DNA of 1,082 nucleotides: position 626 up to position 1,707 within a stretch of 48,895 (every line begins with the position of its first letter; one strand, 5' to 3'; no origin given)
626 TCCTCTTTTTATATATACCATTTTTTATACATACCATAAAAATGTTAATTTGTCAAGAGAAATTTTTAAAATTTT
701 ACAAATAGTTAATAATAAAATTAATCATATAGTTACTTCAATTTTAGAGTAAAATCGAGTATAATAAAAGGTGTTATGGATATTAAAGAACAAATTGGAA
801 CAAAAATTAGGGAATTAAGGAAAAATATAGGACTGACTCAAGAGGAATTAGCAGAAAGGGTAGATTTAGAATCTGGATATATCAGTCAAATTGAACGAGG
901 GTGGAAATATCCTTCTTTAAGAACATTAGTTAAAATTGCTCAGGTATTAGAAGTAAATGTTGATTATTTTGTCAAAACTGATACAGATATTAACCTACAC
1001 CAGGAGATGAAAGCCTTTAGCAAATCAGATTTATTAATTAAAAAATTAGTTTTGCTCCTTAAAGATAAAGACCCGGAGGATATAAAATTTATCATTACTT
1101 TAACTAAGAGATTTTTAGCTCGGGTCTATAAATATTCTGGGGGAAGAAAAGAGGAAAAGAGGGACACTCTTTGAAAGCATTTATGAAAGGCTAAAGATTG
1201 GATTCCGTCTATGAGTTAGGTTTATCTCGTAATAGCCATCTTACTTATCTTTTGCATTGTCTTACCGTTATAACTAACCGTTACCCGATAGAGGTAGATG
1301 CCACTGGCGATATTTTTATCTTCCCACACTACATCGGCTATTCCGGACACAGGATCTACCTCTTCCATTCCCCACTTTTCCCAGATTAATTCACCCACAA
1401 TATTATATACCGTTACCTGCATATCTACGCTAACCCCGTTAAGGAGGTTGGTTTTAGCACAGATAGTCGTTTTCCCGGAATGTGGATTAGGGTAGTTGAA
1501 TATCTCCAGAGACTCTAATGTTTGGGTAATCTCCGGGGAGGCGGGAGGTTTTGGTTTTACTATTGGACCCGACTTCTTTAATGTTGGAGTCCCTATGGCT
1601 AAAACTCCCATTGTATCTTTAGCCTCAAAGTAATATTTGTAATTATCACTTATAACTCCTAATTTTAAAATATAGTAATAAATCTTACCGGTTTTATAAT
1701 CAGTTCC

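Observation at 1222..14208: Intact 13-kb gene for a 4,328-aa modular, probably cell-surface protein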

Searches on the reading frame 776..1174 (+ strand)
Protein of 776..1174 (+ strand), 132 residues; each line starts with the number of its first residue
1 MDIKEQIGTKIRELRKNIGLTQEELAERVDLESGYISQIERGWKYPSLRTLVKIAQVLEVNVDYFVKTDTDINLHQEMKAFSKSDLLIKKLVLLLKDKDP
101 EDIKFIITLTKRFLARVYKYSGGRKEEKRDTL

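Call 16: search_protein_families(library=pfam, proteins=[window:776-1174:+], max_evalue=0.001)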
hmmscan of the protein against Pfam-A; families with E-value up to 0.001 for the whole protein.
window:776-1174:+ (132 aa): 5 families
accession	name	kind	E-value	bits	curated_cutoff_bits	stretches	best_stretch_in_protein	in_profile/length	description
PF01381.28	HTH_3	-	1.3e-15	57.6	23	1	11-65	1-55/55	Helix-turn-helix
PF12844.13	HTH_19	-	1.1e-11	44.8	30.2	1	8-66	1-59/64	Helix-turn-helix domain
PF13560.12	HTH_31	-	2.3e-10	41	27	1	6-61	1-57/64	Helix-turn-helix domain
PF13443.12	HTH_26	-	6.6e-05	23.5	22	1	10-62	1-54/63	Cro/C1-type HTH DNA-binding domain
PF04545.22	Sigma70_r4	-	0.00059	19.7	24.1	0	14-41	15-42/50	Sigma-70, region 4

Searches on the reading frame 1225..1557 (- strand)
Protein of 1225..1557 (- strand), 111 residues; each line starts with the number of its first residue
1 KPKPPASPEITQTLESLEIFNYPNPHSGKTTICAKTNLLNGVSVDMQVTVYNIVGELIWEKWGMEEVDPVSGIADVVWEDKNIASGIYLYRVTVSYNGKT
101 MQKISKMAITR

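Call 33: search_protein_families(library=pfam, proteins=[window:1225-1557:-], max_evalue=10)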
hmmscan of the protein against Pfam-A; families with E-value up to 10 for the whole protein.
seq(111 aa): 4 families
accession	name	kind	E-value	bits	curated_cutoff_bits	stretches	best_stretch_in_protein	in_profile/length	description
PF18962.6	Por_Secre_tail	-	2.7e-06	28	27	1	22-104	2-73/75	Secretion system C-terminal sorting domain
PF13585.12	CHU_C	-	0.00042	20.8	27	1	45-101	28-79/86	CHU_C Type IX secretion signal domain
PF21200.3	Glyco_hydro_39_C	-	0.016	16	27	1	72-107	11-47/89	Alpha-L-iduronidase C-terminal domain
PF22433.2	MtxA_IG-like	-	0.11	12.8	26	1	78-106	48-76/83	Magnetotaxis protein MtxA, Immunoglobulin-like domain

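Call 34: search_protein_families(library=ncbifam, proteins=[window:1225-1557:-], max_evalue=1)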
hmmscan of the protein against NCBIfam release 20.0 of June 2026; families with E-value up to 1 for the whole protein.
seq(111 aa): 4 families
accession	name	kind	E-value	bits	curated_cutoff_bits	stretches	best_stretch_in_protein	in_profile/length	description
NF052323.1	T9SSA_dep_M6i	equivalog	1.1e-11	43.5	600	1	10-111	949-1043/1043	T9SS-dependent M6-like inactivated metalloprotease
NF033707.1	T9SS_sortase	equivalog_domain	7e-11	40.5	420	1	12-109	992-1094/1095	type IX secretion system sortase PorU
TIGR04183.1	Por_Secre_tail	domain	6e-08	32.6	23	1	22-106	2-71/72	T9SS type A sorting domain-containing protein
NF038113.1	T9SSA_dep_M36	equivalog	0.0025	16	885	1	14-95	788-858/869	T9SS-dependent M36 family metallopeptidase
